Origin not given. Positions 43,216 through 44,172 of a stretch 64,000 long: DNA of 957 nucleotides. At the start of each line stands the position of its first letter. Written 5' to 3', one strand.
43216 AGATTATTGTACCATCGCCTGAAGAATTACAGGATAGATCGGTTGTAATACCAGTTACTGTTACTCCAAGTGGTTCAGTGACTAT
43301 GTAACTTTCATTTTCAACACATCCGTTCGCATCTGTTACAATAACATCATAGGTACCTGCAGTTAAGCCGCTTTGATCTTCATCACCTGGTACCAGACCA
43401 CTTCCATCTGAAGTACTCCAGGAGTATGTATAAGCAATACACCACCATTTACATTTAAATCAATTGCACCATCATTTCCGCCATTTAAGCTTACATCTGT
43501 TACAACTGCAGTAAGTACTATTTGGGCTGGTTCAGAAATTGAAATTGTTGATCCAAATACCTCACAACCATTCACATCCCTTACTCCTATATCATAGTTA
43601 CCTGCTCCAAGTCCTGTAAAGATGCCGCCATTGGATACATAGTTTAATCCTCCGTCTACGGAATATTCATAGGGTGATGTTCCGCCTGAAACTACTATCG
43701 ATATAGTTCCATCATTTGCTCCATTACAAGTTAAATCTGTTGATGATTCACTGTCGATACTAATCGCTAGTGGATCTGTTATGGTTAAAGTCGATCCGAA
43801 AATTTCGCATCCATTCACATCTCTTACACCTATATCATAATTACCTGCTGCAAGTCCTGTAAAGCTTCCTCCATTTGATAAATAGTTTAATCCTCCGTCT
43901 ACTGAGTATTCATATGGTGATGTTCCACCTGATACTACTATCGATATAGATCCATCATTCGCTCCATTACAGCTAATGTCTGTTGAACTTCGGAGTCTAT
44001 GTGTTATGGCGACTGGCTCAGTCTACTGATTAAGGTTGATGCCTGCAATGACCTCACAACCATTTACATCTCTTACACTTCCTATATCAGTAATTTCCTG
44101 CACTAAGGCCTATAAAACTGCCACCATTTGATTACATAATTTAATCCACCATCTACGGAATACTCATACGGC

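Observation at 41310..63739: A single ~21.4-kb SprB-like giant adhesin gene with a dedicated PorP/SprF partner fills one third of the window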

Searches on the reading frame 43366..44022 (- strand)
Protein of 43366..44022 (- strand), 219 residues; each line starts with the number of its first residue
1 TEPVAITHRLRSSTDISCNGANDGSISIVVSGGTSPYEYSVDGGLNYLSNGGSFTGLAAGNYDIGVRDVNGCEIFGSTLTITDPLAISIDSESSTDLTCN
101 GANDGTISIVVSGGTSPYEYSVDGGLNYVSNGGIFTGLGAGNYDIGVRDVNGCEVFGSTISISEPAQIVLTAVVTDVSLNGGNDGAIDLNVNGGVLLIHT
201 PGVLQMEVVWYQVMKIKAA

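Call 6: search_protein_families(library=pfam, proteins=[window:43366-44022:-], max_evalue=0.01)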
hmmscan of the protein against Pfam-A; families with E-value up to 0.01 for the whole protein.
window:43366-44022:- (219 aa): 2 families
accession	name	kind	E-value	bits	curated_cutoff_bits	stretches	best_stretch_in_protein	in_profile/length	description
PF13573.12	SprB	-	1e-28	99.1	28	3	12-45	3-36/37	SprB repeat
PF09038.16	53-BP1_Tudor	-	0.00034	21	22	0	128-175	18-63/122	Tumour suppressor p53-binding protein-1 Tudor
